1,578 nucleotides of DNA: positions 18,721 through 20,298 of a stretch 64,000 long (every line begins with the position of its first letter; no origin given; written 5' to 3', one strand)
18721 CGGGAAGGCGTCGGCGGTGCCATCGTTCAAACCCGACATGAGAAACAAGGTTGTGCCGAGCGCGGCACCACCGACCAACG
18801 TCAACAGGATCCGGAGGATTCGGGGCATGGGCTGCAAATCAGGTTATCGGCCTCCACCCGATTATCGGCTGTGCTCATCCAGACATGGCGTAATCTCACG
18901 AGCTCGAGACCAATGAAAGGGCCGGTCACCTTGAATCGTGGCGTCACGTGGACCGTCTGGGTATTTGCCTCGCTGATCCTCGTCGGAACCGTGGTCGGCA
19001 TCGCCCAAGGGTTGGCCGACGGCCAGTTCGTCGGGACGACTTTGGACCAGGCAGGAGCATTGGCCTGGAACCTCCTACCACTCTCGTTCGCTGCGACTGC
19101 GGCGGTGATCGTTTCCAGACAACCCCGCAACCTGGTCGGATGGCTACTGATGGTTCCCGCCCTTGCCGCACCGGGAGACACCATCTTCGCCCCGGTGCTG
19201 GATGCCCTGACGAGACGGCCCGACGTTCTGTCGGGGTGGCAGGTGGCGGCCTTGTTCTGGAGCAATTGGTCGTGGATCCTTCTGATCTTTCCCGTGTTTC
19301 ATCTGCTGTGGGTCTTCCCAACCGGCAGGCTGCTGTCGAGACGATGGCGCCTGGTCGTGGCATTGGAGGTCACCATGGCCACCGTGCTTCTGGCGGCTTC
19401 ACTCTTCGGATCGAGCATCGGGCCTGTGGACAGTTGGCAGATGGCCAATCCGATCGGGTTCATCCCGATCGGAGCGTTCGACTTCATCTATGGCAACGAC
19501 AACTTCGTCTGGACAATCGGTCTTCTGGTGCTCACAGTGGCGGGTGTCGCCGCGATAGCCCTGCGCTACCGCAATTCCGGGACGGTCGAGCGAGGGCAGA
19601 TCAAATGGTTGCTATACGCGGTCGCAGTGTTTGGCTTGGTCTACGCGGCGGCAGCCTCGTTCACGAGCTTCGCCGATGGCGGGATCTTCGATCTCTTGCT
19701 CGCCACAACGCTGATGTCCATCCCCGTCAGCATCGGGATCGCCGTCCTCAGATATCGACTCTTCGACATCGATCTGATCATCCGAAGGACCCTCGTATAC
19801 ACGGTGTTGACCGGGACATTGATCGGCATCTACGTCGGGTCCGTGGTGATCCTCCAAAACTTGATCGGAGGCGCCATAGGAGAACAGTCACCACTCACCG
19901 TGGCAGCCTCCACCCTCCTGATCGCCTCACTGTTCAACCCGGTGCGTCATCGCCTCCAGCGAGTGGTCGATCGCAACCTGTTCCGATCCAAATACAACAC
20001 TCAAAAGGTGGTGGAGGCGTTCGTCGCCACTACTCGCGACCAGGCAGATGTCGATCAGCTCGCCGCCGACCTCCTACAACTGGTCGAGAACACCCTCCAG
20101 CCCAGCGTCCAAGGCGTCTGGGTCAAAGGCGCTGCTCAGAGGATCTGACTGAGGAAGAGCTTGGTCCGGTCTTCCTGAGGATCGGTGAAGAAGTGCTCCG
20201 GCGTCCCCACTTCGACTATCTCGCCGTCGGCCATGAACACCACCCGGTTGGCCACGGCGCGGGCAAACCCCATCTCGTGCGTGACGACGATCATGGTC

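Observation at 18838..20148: Kinase-less histidine-kinase sensor-module protein, with a frameshifted paralog 32 kb away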

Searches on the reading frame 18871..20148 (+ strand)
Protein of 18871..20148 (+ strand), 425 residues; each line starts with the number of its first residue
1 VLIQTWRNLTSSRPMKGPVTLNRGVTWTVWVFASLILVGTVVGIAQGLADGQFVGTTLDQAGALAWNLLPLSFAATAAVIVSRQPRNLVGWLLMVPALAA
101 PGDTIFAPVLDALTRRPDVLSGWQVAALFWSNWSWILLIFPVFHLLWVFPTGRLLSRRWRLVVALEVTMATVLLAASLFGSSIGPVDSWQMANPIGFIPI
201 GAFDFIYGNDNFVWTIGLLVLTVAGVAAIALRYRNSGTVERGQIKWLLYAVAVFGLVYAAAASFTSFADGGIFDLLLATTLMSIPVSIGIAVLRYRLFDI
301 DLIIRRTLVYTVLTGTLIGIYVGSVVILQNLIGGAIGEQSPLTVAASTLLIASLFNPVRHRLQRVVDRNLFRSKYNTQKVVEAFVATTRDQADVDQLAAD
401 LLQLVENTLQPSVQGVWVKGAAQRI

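Call 4: search_protein_families(library=pfam, proteins=[window:18871-20148:+], max_evalue=1)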
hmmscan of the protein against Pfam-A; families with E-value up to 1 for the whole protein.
window:18871-20148:+ (425 aa): 0 families

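Call 5: search_protein_families(library=ncbifam, proteins=[window:18871-20148:+], max_evalue=1)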
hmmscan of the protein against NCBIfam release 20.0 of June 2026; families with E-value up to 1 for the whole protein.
window:18871-20148:+ (425 aa): 1 family
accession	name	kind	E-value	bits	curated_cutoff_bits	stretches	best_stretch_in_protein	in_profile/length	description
TIGR02916.1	PEP_his_kin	equivalog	7.4e-06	24.8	300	1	215-423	133-349/679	XrtA/PEP-CTERM system histidine kinase PrsK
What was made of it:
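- Closest known: PrsK, the XrtA/PEP-CTERM system histidine kinase. Same: The TM6-TM10 region plus tail aligns to PrsK positions 133-349 (E 7.4e-6, call 5).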

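Call 7: find_homologous_proteins(query=window:18913-20148:+)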
Query window:18913-20148:+ (411 aa): 2047 proteins with E <= 0.001 among 8000 candidates; the best 120 are listed.
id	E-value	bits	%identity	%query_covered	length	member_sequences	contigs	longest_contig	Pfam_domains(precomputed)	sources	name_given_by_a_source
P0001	5.5e-259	877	100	100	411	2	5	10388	-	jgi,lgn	jgi:hypothetical protein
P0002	1.6e-117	411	51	100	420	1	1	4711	-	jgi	jgi:hypothetical protein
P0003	1.5e-111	392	51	98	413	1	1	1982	-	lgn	-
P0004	1.2e-109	385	50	88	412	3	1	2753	-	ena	-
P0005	5.3e-109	383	49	97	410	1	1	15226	-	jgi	jgi:hypothetical protein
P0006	4.1e-107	377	49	97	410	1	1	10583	-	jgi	jgi:hypothetical protein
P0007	1.3e-106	375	47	98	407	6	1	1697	-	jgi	jgi:hypothetical protein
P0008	2.7e-105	371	47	98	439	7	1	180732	-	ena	-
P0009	5.1e-105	370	47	96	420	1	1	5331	-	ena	-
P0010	2.0e-104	368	50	88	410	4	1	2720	-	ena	-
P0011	2.6e-104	368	49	96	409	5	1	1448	-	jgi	-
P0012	7.9e-103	363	46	97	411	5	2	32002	-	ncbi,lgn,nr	ncbi:MAG TPA: hypothetical protein VFV13_12355 [Acidimicrobiia bacterium]|nr:hypothetical protein [A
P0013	5.9e-100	353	46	98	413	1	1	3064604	-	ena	-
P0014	1.9e-98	348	46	95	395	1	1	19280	-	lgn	-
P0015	9.4e-98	346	49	88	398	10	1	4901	-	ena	-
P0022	1.0e-92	330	45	97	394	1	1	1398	PF16927.12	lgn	-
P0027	8.4e-91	323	43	97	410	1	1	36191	PF16927.12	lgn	-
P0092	3.8e-79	285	42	97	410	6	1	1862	PF16927.12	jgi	jgi:hypothetical protein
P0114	2.6e-77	279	43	97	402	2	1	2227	PF16927.12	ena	-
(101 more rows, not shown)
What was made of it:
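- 2047 hits; the top 120 are nearly all 390-440 aa, in Acidimicrobiia and Chloroflexota (call 7).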

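Call 9: find_encoding_contigs(protein=P0001, flank=10000, max_places=6)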
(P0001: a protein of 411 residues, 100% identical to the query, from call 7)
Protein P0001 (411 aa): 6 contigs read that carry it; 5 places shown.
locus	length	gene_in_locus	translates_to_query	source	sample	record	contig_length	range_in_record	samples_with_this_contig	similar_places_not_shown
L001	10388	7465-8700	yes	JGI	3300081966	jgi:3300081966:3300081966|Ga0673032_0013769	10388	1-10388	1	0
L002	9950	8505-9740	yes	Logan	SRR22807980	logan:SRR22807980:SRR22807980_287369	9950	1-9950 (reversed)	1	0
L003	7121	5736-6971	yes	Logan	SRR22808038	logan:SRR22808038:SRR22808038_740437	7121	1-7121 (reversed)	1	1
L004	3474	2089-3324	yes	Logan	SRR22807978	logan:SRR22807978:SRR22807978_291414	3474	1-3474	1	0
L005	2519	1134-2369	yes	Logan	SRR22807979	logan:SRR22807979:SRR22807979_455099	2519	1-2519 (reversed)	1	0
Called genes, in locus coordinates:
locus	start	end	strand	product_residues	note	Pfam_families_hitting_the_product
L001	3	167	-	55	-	?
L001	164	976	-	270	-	PF00218:IGPS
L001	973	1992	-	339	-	PF02885:Glycos_trans_3N, PF00591:Glycos_transf_3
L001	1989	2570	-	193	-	PF00117:GATase, PF07722:Peptidase_C26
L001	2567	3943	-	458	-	PF04715:, PF00425:Chorismate_bind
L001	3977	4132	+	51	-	-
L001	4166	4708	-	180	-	-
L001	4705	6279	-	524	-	PF01011:PQQ (faint), PF13570:Beta-prop_ACSF4 (weak), PF13360:PQQ_2, PF13570:Beta-prop_ACSF4 (weak)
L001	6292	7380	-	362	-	-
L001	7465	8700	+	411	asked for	-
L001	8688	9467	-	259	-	PF20703:nSTAND1 (weak), PF02463:SMC_N (weak), PF13191:AAA_16 (weak), PF00005:ABC_tran, PF09818:ABC_ATPase (faint), PF13304:AAA_21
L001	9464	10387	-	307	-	?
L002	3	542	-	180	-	?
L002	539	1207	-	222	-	PF00697:PRAI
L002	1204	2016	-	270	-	PF00218:IGPS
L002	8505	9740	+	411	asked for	-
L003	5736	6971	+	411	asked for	-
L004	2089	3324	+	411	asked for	-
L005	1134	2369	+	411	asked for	-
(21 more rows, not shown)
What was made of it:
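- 18913..20148 (+): Copy 1: intact 411-aa stand-alone ten-helix membrane module (type A). The identical protein P0001 occurs in 5 independent contigs (call 9).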

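Call 10: find_related_loci(query=window:18913-20148:+, collection=genome_contigs, flank=8000)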
Query window:18913-20148:+ (411 aa) in genome_contigs; peptide patterns used: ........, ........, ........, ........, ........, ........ (x = any residue, [..] = any of these).
218 stretches matched a pattern; 111 encode a relative of the query (tblastn E <= 1e-3); the best 80 are kept; 79 distinct loci.
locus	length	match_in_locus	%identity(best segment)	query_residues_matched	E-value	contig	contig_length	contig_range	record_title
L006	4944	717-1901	49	15-407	3e-107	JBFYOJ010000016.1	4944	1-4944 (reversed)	MAG: Acidimicrobiia bacterium isolate PPR_0124 k121_3563069, whole genome shotgun sequence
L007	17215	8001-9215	42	4-409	6e-89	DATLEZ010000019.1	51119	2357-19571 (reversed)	MAG TPA_asm: Acidimicrobiia bacterium isolate SMAG_U14389 k141_2116120, whole genome shotgun sequence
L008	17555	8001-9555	43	16-407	6e-86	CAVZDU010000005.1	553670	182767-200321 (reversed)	MAG: uncultured Chloroflexia bacterium isolate MFD05942.bin.2.46 genome assembly, contig: contig_33659, whole genome sho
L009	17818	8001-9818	39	3-407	2e-80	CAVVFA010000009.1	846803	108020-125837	MAG: uncultured Chloroflexia bacterium isolate MFD04716.bin.2.33 genome assembly, contig: contig_15726, whole genome sho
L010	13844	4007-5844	39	3-411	1e-77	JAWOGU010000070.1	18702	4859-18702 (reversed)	MAG: Chloroflexota bacterium isolate CWP4-1.bin.112 k191_2946495, whole genome shotgun sequence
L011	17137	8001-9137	38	16-405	1e-73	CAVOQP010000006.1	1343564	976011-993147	MAG: uncultured Acidimicrobiia bacterium isolate MFD09964.bin.1.70 genome assembly, contig: contig_3774, whole genome sh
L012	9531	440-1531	40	47-405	6e-73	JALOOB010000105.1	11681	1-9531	MAG: Anaerolineae bacterium isolate Prado092 scaffold_7455, whole genome shotgun sequence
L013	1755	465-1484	42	62-405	3e-76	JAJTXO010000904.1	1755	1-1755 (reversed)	MAG: Caldilineales bacterium isolate DTUCFX11 904-Genome36, whole genome shotgun sequence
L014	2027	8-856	42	125-409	2e-73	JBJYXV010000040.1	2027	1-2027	MAG: Anaerolineales bacterium isolate S5_7_050615r2r1_1 S5_7_050615r2r1_1_000000000040, whole genome shotgun sequence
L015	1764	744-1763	43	8-342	4e-72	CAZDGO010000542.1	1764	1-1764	MAG TPA_asm: uncultured Gaiellales bacterium isolate SRP136066_co1_96 genome assembly, contig: NODE_164199_length_1764_c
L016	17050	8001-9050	42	57-404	1e-68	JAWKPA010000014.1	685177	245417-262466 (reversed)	MAG: Chloroflexota bacterium isolate BC3.16 BC3.16.fa-14, whole genome shotgun sequence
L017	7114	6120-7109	43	59-381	1e-67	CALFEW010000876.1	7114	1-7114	MAG TPA_asm: uncultured Chloroflexi bacterium isolate SRR5576001_bin.34_CONCOCT_v1.1_MAG genome assembly, contig: ERZ795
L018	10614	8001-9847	37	4-410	6e-66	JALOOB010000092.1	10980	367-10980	MAG: Anaerolineae bacterium isolate Prado092 scaffold_6009, whole genome shotgun sequence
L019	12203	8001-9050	41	58-404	1e-60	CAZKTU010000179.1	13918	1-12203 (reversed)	MAG TPA_asm: uncultured Oscillochloris sp. isolate SRP242652_co2_165 genome assembly, contig: NODE_4863_length_13918_cov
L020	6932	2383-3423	35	55-405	2e-59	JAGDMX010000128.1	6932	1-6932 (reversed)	MAG: Chloroflexota bacterium isolate CTSoil_045 scaffold_14183, whole genome shotgun sequence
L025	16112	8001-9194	37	8-409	8e-54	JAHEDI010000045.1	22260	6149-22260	MAG: bacterium isolate Ww197 NODE_3362_length_22260_cov_8.787389, whole genome shotgun sequence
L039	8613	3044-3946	35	121-410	1e-43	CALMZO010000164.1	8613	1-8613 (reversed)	MAG TPA_asm: uncultured Chloroflexi bacterium isolate SRR6670122_bin.22_CONCOCT_v1.1_MAG genome assembly, contig: ERZ534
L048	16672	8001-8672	38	202-411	1e-38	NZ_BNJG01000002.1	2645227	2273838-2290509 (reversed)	Ktedonobacter robiniae strain SOSP1-30 sequence2, whole genome shotgun sequence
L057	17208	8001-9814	36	64-409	5e-54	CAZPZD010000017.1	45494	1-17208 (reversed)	MAG TPA_asm: uncultured Anaerolineaceae bacterium isolate SRP119689_co1_218 genome assembly, contig: NODE_917_length_454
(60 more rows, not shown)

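Call 19: predict_structure(alignment_id=A1)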
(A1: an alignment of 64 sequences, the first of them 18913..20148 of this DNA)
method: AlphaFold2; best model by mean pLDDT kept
length: 411 residues; sequences in the alignment: 64
mean_pLDDT: 86.1   pTM: 0.76
mean pLDDT of the five models: 86.1, 85.8, 84.9, 84.8, 83.8
residues with pLDDT >= 90: 233; 70-90: 128; 50-70: 37; < 50: 13
segments of 3 or more residues with pLDDT < 50: 409-411
pLDDT, mean of each block of 10 residues (from residue 1): 74 96 94 92 94 96 94 95 92 91 94 94 95 95 97 96 94 90 91 75 92 96 93 95 91 88 96 92 60 76 82 81 82 86 86 72 74 72 72 55 49 43
secondary structure, 60 per line:
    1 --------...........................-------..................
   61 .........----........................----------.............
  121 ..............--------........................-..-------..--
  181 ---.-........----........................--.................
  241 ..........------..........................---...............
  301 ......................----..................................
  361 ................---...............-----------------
elements in order: H9-35 H43-69 H74-97 H108-134 H143-165 H186-193 H198-221 H224-250 H257-282 H286-322 H327-376 H380-394
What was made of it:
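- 18913..20148 (+): AlphaFold model has mean pLDDT 86 (call 19).
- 19933..19995 (+): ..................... (aa 341-361): end of TM10 and start of the long cytoplasmic helix. Helix 327-376 in the model (call 19).
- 20047..20130 (+): C-terminal stub (aa 379-406): equivalent to helix 1 and strand 1 of the GAF-like domain of fused kinases; the protein ends here. Low pLDDT from about aa 390 to the C-terminus (call 19).
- Checked: The AlphaFold model has mean pLDDT 86 (call 19).
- The module's conserved stub is also modelled with low confidence (call 19).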

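Call 24: search_protein_representatives(alignment_id=A1)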
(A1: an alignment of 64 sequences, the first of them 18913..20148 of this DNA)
Query: 64 sequences, 401 profile positions. Proteins with E-value up to 0.001 (for the whole library): 39700; up to 1e-10: 25768; up to 1e-30: 10103. The best 150 are listed.
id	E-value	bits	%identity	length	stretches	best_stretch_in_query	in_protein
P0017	1.8e-155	534.2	-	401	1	4-398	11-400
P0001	5.1e-154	529.4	-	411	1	3-399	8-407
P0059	2.7e-153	527.1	-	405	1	7-399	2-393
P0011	2.9e-152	523.7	-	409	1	2-400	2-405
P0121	1.4e-144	498.4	-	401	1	2-399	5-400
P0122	8.1e-144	495.8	-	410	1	1-399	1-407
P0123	2.4e-142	491.0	-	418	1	3-399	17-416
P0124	3.2e-142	490.6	-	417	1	4-397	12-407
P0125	3.4e-142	490.5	-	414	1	1-398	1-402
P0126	1.7e-141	488.2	-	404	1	3-399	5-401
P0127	2.3e-141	487.7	-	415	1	5-398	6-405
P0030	1.1e-138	478.9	-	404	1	3-397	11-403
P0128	2.5e-138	477.8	-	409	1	3-400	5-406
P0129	2.0e-137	474.8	-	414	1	6-399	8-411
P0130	8.6e-137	472.7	-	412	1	6-398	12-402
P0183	3.2e-112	391.8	-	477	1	3-358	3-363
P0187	2.1e-111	389.1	-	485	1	4-369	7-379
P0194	2.4e-108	379.0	-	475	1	1-352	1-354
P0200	9.8e-107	373.7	-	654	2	43-398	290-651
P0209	4.6e-104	364.9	-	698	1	9-398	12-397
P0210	4.7e-104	364.9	-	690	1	5-391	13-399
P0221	2.4e-101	356.0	-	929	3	119-397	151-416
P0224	5.5e-101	354.8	-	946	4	7-347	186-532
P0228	1.9e-100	353.0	-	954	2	191-398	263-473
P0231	4.8e-100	351.7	-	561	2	122-399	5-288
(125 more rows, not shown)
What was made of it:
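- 18913..20148 (+): It scores 529 bits against the family profile (call 24).
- On Unnamed stand-alone ten-helix module family (profile of alignment A1): 529 bits, profile positions 3-399 (call 24).
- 39,700 representative clusters at E<=1e-3 and 10,103 at E<=1e-30 (call 24).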

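Call 25: search_protein_families(library=pfam, proteins=[P0209, P0210, P0183, P0187, P0194, P0221, P0224, P0228, P0200, P0231], max_evalue=0.01)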
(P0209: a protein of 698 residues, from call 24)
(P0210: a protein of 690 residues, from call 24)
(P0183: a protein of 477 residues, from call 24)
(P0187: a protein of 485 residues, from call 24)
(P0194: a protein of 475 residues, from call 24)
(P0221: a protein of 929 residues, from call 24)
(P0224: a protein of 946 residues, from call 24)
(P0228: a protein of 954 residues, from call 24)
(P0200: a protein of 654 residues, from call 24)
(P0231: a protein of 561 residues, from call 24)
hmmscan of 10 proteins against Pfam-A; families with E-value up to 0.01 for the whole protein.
P0209 (698 aa): 3 families
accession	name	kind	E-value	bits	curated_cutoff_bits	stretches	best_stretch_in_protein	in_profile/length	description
PF07730.19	HisKA_3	-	3.5e-11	43.9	24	1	503-568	2-66/68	Histidine kinase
PF02518.31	HATPase_c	-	1.9e-10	41.6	26.4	1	606-692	4-109/111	Histidine kinase-, DNA gyrase B-, and HSP90-like ATPase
PF13581.12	HATPase_c_2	-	4.4e-07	30.4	27.4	1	606-671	30-92/127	Histidine kinase-like ATPase domain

P0210 (690 aa): 4 families
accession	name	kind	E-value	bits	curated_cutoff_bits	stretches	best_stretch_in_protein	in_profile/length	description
PF07730.19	HisKA_3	-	1.2e-15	58.2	24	1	491-558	1-68/68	Histidine kinase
PF02518.31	HATPase_c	-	2.5e-14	54.1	26.4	1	598-686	3-110/111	Histidine kinase-, DNA gyrase B-, and HSP90-like ATPase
PF13581.12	HATPase_c_2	-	0.00058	20.3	27.4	1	604-645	35-80/127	Histidine kinase-like ATPase domain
PF01590.32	GAF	-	0.0013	19.7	22.4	0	425-466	92-131/133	GAF domain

P0183 (477 aa): 0 families

P0187 (485 aa): 1 family
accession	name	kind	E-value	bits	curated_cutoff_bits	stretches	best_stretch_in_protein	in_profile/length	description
PF13185.12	GAF_2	-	0.0016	19.1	28.6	0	428-475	90-136/136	GAF domain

P0194 (475 aa): 2 families
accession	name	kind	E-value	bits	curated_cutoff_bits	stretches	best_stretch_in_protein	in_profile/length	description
PF13185.12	GAF_2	-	4.7e-06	27.3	28.6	1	416-465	87-135/136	GAF domain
PF13492.12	GAF_3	-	0.00098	20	27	0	419-465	82-127/129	GAF domain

P0221 (929 aa): 0 families

P0224 (946 aa): 0 families

P0228 (954 aa): 3 families
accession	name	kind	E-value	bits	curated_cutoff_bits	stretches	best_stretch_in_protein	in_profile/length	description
PF13180.12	PDZ_2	-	4.5e-07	30.5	27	1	44-100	15-70/80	PDZ domain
PF17820.7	PDZ_6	-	0.00052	20.2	27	1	50-98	6-53/54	PDZ domain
PF00595.29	PDZ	-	0.0015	19.3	23.2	1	42-77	26-60/81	PDZ domain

P0200 (654 aa): 0 families

P0231 (561 aa): 1 family
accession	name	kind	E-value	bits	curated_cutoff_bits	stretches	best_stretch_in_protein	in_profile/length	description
PF10954.13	DUF2755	-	0.0068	16.9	25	0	489-518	69-98/100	Protein of unknown function (DUF2755)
